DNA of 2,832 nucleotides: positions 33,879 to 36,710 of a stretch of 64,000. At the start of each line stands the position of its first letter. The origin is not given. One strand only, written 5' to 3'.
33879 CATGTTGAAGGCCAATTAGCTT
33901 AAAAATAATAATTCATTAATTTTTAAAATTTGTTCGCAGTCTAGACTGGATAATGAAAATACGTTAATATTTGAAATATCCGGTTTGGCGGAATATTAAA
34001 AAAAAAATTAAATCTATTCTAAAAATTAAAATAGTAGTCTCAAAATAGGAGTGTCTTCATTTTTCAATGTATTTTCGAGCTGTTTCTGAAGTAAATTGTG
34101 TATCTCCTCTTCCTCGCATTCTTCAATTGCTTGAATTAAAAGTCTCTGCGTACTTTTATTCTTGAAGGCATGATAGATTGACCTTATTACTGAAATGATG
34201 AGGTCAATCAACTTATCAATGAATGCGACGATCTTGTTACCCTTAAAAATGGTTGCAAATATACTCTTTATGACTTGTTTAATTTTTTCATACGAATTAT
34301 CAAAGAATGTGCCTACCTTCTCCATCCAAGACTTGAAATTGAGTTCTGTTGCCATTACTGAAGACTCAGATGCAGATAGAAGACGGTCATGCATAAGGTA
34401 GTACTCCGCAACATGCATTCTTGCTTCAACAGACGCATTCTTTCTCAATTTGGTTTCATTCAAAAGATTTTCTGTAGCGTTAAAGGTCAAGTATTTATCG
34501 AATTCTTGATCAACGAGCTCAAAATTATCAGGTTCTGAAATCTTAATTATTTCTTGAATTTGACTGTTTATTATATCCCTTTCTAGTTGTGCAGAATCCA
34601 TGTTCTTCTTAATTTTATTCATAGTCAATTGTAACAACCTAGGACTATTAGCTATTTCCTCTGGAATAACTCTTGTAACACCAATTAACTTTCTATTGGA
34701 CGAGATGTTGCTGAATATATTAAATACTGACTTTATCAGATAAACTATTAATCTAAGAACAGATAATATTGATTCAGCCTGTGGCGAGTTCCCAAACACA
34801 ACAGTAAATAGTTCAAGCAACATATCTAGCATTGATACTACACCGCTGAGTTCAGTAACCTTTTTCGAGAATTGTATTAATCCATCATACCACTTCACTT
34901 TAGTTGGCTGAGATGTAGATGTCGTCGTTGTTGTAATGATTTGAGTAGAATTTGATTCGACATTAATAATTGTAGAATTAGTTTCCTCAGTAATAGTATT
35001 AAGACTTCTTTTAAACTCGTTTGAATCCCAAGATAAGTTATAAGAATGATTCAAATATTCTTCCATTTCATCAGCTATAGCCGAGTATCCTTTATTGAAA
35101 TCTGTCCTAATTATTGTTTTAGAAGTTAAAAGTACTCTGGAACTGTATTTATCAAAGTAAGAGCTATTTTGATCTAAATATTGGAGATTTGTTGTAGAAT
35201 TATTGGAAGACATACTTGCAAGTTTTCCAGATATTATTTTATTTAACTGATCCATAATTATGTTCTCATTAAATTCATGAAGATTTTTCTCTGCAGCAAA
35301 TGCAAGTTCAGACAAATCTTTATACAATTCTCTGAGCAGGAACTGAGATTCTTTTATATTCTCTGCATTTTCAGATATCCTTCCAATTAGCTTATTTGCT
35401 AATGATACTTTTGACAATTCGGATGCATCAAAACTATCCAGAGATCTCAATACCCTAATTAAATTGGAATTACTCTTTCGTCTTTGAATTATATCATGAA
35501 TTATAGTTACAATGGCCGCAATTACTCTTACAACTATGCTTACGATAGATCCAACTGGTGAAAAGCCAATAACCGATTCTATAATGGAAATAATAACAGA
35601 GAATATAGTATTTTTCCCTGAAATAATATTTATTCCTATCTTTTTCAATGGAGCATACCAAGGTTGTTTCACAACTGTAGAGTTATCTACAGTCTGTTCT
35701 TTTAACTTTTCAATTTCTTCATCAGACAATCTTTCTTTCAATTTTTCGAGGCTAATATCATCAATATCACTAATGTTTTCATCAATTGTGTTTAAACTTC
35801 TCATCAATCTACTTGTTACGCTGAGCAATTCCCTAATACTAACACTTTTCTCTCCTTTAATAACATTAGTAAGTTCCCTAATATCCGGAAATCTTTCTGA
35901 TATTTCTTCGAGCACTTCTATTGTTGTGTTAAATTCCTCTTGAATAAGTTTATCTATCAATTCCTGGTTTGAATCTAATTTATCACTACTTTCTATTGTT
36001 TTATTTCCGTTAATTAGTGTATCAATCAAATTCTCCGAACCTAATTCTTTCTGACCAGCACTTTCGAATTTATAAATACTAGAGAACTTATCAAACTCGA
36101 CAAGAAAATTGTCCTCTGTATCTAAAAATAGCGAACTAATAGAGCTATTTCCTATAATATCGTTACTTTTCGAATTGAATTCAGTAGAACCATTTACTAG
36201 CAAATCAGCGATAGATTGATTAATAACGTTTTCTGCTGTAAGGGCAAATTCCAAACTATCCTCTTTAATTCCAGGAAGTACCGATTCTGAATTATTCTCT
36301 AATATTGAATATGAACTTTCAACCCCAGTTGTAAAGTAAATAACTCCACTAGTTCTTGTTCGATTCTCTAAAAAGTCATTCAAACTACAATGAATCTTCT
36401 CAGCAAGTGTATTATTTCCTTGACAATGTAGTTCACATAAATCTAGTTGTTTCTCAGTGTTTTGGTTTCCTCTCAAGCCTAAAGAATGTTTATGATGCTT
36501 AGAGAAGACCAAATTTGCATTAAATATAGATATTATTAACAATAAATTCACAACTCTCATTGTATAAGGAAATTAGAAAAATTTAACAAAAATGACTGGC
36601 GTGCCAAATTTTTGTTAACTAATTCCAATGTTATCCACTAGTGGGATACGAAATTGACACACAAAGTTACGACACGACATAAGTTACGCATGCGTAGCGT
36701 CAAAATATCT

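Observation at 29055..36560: Paralogous pair of about 840-aa signal-peptide proteins, each with an internally duplicated W-Y / hydrophobic / SP(x)G module and an acidic C-terminus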

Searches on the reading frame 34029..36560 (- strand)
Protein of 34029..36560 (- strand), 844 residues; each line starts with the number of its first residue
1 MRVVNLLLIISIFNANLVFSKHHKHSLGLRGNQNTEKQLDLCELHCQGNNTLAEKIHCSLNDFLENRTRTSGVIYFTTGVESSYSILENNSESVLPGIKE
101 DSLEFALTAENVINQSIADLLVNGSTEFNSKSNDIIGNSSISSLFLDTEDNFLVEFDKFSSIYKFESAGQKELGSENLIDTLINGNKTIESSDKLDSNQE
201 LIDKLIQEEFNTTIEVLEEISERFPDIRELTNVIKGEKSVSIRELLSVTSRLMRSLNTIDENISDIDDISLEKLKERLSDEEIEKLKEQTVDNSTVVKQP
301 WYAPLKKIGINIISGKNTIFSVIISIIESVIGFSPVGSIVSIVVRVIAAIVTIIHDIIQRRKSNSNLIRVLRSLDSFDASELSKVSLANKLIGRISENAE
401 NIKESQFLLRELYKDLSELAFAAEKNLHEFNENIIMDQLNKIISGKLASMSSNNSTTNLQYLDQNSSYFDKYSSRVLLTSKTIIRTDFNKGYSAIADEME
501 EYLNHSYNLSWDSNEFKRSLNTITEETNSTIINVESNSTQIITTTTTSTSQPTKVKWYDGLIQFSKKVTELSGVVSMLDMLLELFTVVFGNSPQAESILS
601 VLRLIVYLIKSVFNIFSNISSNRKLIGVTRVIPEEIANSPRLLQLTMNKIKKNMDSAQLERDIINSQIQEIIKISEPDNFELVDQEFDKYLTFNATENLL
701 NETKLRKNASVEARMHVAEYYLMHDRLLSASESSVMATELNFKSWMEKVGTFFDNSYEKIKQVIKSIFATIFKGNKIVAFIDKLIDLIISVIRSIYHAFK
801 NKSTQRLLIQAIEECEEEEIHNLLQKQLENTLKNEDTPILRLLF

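Call 4: search_protein_families(library=pfam, proteins=[window:34029-36560:-], max_evalue=0.1)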
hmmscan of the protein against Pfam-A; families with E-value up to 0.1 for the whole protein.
window:34029-36560:- (844 aa): 0 families

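Call 7: find_homologous_proteins(query=window:34029-36560:-)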
Query window:34029-36560:- (844 aa): 10 proteins with E <= 0.001 among 8000 candidates.
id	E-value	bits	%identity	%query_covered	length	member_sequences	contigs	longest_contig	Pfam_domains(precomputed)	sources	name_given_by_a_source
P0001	0.0e+0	1769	100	100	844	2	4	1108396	-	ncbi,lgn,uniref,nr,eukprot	ncbi:hypothetical protein [Cryptosporidium parvum Iowa II]|uniref:Uncharacterized protein n=3 Tax=Cr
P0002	0.0e+0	1759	99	100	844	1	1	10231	-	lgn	-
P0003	0.0e+0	1701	96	100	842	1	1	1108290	-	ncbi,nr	ncbi:Uncharacterized protein CTYZ_00002003 [Cryptosporidium tyzzeri]|nr:Uncharacterized protein CTYZ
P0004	0.0e+0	1696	96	100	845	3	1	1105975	-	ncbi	ncbi:putative signal peptide-containing protein [Cryptosporidium hominis]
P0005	0.0e+0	1536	88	100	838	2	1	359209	-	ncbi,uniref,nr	ncbi:hypothetical protein CmeUKMEL1_02355 [Cryptosporidium meleagridis]|uniref:Integral membrane pro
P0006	0.0e+0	1462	82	100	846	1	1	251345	-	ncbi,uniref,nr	ncbi:uncharacterized protein ELE39_001668 [Cryptosporidium sp. chipmunk genotype I]|uniref:uncharact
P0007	0.0e+0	1354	78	100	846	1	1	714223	-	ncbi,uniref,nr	ncbi:uncharacterized protein cubi_01407 [Cryptosporidium ubiquitum]|uniref:Uncharacterized protein n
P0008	0.0e+0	1226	70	99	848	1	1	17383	-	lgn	-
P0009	0.0e+0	1185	69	99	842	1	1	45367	-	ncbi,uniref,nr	ncbi:putative signal peptide-containing protein [Cryptosporidium canis]|uniref:Signal peptide-contai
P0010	7.9e-198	677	47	100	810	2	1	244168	-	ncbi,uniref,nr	ncbi:hypothetical protein FG379_003016 [Cryptosporidium bovis]|uniref:uncharacterized protein n=1 Ta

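Call 9: list_cluster_members(proteins=[window:34029-36560:-, window:29058-31568:-])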
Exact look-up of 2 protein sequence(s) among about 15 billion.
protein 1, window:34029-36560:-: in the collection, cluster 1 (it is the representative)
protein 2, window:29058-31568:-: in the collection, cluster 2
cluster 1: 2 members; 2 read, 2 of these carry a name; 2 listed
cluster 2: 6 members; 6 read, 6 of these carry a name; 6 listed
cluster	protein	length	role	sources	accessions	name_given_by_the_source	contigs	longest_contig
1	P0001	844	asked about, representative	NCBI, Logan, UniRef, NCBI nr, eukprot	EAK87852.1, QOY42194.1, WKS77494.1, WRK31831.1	hypothetical protein [Cryptosporidium parvum Iowa II] | Uncharacterized protein n=3 Tax=Cryptosporidium parvum TaxID=5807 RepID=Q5CR17_CRYPI | QOY42194.1 hypothetical protein CPATCC_001809 [Cryptosporidium parvum]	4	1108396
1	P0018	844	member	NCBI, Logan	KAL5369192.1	putative signal peptide-containing protein [Cryptosporidium parvum]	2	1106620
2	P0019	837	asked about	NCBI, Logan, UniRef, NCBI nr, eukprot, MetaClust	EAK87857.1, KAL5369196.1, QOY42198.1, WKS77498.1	hypothetical protein [Cryptosporidium parvum Iowa II] | Uncharacterized protein n=2 Tax=Cryptosporidium parvum TaxID=5807 RepID=Q5CR21_CRYPI | QOY42198.1 hypothetical protein CPATCC_001814 [Cryptosporidium parvum]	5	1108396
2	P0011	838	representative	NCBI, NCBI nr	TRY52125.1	Uncharacterized protein CTYZ_00001999 [Cryptosporidium tyzzeri]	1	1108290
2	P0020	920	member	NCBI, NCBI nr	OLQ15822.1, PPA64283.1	hypothetical protein ChUKH1_03920 [Cryptosporidium hominis] | hypothetical protein ChTU502y2012_295g0440 [Cryptosporidium hominis]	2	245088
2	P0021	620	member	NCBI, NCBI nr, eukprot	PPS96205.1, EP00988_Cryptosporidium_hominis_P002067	Uncharacterized protein GY17_00001710 [Cryptosporidium hominis] | PPS96205.1 Uncharacterized protein GY17_00001710 [Cryptosporidium hominis]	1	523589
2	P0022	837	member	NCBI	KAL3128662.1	putative signal peptide-containing protein [Cryptosporidium hominis]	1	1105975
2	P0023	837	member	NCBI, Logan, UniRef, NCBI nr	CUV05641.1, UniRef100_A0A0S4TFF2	unnamed protein product [Cryptosporidium hominis] | Uncharacterized protein n=2 Tax=Cryptosporidium hominis TaxID=237895 ...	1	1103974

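Call 50: find_encoding_contigs(protein=P0010, flank=10000, max_places=2)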
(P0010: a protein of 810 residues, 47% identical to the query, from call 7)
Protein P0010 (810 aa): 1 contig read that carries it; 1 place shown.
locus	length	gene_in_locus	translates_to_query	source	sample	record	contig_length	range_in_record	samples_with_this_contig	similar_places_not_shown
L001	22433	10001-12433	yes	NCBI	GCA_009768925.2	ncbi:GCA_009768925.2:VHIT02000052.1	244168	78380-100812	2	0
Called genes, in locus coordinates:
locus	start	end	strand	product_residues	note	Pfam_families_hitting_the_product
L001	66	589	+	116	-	-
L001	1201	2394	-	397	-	PF05673:DUF815 (faint), PF16450:Prot_ATP_ID_OB_C, PF13191:AAA_16 (faint), PF00004:AAA, PF07724:AAA_2 (weak), PF07728:AAA_5, PF13401:AAA_22 (faint), PF17862:AAA_lid_3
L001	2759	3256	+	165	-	-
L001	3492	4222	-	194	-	-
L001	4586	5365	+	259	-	-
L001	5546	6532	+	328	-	-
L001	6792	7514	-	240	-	-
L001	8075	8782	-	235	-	-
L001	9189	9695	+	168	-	-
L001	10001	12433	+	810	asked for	-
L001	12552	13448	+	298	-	-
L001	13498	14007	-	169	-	PF07986:TBCC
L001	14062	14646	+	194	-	-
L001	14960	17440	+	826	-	-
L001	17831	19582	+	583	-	PF00084:Sushi (faint), PF13606:Ank_3 (faint), PF13637:Ank_4 (faint), PF13857:Ank_5 (faint), PF12796:Ank_2 (weak), PF00023:Ank (weak), PF12796:Ank_2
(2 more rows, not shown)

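Call 53: predict_structure(alignment_id=A3)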
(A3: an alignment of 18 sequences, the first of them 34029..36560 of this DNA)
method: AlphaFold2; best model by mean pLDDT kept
length: 844 residues; sequences in the alignment: 18
mean_pLDDT: 36.3   pTM: 0.18
mean pLDDT of the five models: 36.3, 35.9, 35.2, 34.0, 29.1
residues with pLDDT >= 90: 0; 70-90: 0; 50-70: 37; < 50: 807
segments of 3 or more residues with pLDDT < 50: 1-210, 238-342, 348-350, 352-380, 382-496, 498-500, 502-647, 649-653, 656-661, 663-772, 776-778, 780-785, 787-844
pLDDT, mean of each block of 10 residues (from residue 1): 35 33 26 26 33 41 37 30 36 35 41 41 28 25 26 32 27 27 26 34 42 54 56 50 40 32 30 33 33 27 29 36 44 38 48 46 39 40 45 40 40 38 32 44 39 28 27 26 32 46 44 28 26 25 26 30 32 40 38 36 41 33 29 36 46 47 43 33 41 38 41 37 31 30 38 44 46 45 46 42 37 35 42 36 28
secondary structure, 60 per line:
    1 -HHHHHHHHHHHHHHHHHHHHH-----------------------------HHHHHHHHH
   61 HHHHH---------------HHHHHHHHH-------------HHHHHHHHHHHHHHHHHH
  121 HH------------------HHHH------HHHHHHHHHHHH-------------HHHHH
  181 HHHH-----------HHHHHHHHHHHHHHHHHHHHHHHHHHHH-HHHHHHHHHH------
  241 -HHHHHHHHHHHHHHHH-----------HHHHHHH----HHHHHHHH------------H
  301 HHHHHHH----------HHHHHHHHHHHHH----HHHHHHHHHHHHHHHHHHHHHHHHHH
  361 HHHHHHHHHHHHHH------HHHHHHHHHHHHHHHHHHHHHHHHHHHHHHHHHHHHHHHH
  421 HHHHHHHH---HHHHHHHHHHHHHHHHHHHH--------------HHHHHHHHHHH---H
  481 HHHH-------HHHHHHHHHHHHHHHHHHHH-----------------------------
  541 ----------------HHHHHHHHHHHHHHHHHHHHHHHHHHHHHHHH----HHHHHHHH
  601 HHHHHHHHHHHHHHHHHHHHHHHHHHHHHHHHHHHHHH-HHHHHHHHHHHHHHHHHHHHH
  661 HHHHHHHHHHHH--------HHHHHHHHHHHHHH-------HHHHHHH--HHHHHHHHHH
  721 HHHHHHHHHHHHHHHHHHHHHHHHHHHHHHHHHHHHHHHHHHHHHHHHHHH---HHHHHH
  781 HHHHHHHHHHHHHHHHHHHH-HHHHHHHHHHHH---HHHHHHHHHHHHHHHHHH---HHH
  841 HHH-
elements in order (helices of 4 or more, strands of 3 or more residues): H2-22 H52-65 H81-89 H103-122 H141-144 H151-162 H176-184 H196-223 H225-234 H242-257 H269-275 H280-287 H300-307 H318-330 H335-374 H381-428 H432-451 H466-476 H480-484 H492-511 H557-588 H593-638 H640-672 H681-694 H702-708 H711-771 H775-800 H802-813 H817-834 H838-843

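Call 57: search_protein_representatives(alignment_id=A3)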
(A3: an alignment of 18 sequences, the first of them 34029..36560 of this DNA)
Query: 18 sequences, 827 profile positions. Proteins with E-value up to 0.001 (for the whole library): 8; up to 1e-10: 8; up to 1e-30: 7. The best 8 are listed.
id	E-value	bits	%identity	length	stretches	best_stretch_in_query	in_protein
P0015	0.0e+00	1176.9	-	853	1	1-827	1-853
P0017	6.8e-293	990.5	-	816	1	21-824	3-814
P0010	2.6e-182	624.7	-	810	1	1-827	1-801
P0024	7.9e-175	599.9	-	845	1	17-827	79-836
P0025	2.7e-144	498.9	-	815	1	3-822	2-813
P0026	1.7e-91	324.3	-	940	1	25-824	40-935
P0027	5.4e-67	243.2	-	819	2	454-824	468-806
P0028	1.9e-21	92.6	-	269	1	11-255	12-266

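Call 58: list_cluster_members(proteins=[P0024, P0025, P0026, P0027, P0028])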
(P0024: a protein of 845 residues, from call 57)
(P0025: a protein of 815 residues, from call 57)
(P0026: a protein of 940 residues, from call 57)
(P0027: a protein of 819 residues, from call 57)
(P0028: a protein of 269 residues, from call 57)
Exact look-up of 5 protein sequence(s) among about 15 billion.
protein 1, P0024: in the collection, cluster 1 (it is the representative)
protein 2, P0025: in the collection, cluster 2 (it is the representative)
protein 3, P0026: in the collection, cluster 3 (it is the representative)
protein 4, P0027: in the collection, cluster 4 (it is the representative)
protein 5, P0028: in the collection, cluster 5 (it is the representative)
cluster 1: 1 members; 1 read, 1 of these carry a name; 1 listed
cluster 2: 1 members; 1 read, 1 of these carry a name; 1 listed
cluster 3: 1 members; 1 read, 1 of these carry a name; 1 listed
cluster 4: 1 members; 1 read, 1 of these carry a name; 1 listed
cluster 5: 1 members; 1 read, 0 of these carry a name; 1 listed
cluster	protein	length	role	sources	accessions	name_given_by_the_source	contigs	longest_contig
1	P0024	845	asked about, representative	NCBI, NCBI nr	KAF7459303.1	hypothetical protein HWI79_179 [Cryptosporidium felis]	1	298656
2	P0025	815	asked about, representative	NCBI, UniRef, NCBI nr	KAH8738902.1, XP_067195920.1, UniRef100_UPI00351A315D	hypothetical protein FG386_000768 [Cryptosporidium ryanae] | uncharacterized protein n=1 Tax=Cryptosporidium ryanae TaxID=515981 RepID=UPI00351A315D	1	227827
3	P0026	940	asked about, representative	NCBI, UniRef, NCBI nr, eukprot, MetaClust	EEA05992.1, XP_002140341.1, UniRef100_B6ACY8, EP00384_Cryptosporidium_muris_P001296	uncharacterized protein CMU_017450 [Cryptosporidium muris RN66] | Uncharacterized protein n=1 Tax=Cryptosporidium muris (strain RN66) TaxID=441375 ... | XP_002140341.1 hypothetical protein [Cryptosporidium muris RN66]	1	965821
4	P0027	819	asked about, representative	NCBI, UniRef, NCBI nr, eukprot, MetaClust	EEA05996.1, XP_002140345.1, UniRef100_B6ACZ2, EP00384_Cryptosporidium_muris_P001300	uncharacterized protein CMU_017490 [Cryptosporidium muris RN66] | Uncharacterized protein n=1 Tax=Cryptosporidium muris (strain RN66) TaxID=441375 ... | XP_002140345.1 hypothetical protein [Cryptosporidium muris RN66]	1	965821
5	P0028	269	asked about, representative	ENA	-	-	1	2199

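Call 75: search_solved_structures(query=A2, max_evalue=1)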
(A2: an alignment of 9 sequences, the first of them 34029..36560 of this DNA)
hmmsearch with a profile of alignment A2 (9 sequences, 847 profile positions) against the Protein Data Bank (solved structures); distinct sequences matched with E-value up to 1: 2.
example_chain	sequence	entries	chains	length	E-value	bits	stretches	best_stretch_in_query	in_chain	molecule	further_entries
9snk_B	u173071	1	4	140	0.071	14.4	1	194-271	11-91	YjlC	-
9pxk_E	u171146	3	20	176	0.082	14.2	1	192-250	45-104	NDH-2 membrane coupling protein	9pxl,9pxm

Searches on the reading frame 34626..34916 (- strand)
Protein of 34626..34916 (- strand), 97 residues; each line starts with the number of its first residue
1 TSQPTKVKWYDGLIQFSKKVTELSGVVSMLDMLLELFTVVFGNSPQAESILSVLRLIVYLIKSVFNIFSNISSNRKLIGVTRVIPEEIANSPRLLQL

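Call 93: predict_structure(alignment_id=A5)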
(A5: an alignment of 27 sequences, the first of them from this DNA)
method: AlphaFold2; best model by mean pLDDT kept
length: 97 residues; sequences in the alignment: 27
mean_pLDDT: 76.9   pTM: 0.46
mean pLDDT of the five models: 76.9, 73.7, 71.9, 69.3, 68.7
residues with pLDDT >= 90: 8; 70-90: 62; 50-70: 25; < 50: 2
segments of 3 or more residues with pLDDT < 50: none
pLDDT, mean of each block of 10 residues (from residue 1): 65 69 70 87 83 91 85 76 69 73
secondary structure, 60 per line:
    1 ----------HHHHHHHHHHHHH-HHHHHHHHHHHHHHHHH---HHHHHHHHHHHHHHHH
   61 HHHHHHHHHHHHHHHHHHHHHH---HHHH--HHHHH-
elements in order: H11-23 H25-41 H45-82 H86-89 H92-96

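Call 96: fold_search(model_id=the predicted structure, library=pdb)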
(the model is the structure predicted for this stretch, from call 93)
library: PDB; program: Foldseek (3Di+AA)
matches with E <= 10: 57; with E <= 0.001: 0
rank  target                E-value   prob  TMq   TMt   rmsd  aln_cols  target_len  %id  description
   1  6xns_C                4.9e-01  0.69  0.47  0.17   8.1        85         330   22  C3_crown-05 (released 2020-12-23)
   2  6xns_D                5.6e-01  0.66  0.46  0.17   7.5        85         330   21  C3_crown-05 (released 2020-12-23)
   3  6xns_E                1.9e+00  0.35  0.49  0.18   8.3        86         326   22  C3_crown-05 (released 2020-12-23)
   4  6dma_D                2.0e+00  0.20  0.33  0.46   8.8        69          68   22  DHD15_closed (released 2018-12-19)
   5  8eup_h                3.5e+00  0.18  0.43  0.36   6.5        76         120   20  Ytm1 associated 60S nascent ribosome State 1A (released 2022-11-30)
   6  9y42_h                3.5e+00  0.15  0.43  0.36   9.1        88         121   17  Structure of naked mole-rat ribosome with P/E tRNA and eEF2 (rotated) (released 2026-02-18)
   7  6s1k_E                3.5e+00  0.10  0.32  0.31  11.9        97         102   12  E. coli Core Signaling Unit, carrying QQQQ receptor mutation (released 2020-01-22)
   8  5ofb_B                4.0e+00  0.30  0.49  0.10   8.8        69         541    7  Crystal structure of human MORC2 (residues 1-603) with spinal muscular atrophy mutation S87L (released 2018-02-14)
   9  5ofa_A                4.2e+00  0.30  0.49  0.10   9.0        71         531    7  Crystal structure of human MORC2 (residues 1-603) with spinal muscular atrophy mutation T424R (released 2018-02-14)
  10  5of9_B                4.2e+00  0.28  0.49  0.10   8.9        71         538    7  Crystal structure of human MORC2 (residues 1-603) (released 2018-02-14)
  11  8esq_h                4.5e+00  0.20  0.43  0.35   6.5        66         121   18  Ytm1 associated nascent 60S ribosome State 2 (released 2022-11-30)
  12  9r2i_B                4.5e+00  0.09  0.34  0.15   9.5        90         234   18  Cryo-EM structure of the complex CDK16:CCNY:14-3-3 (released 2026-03-25)
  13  2ehw_A                5.2e+00  0.25  0.49  0.43   3.6        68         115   12  Conserved hypothetical proteim (TTHB059) from Thermo thermophilus HB8 (released 2007-09-11)
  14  5ofb_A                5.2e+00  0.23  0.49  0.10   9.0        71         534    7  Crystal structure of human MORC2 (residues 1-603) with spinal muscular atrophy mutation S87L (released 2018-02-14)
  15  3fav_D                5.5e+00  0.18  0.45  0.54   9.4        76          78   13  Structure of the CFP10-ESAT6 complex from Mycobacterium tuberculosis (released 2009-11-24)
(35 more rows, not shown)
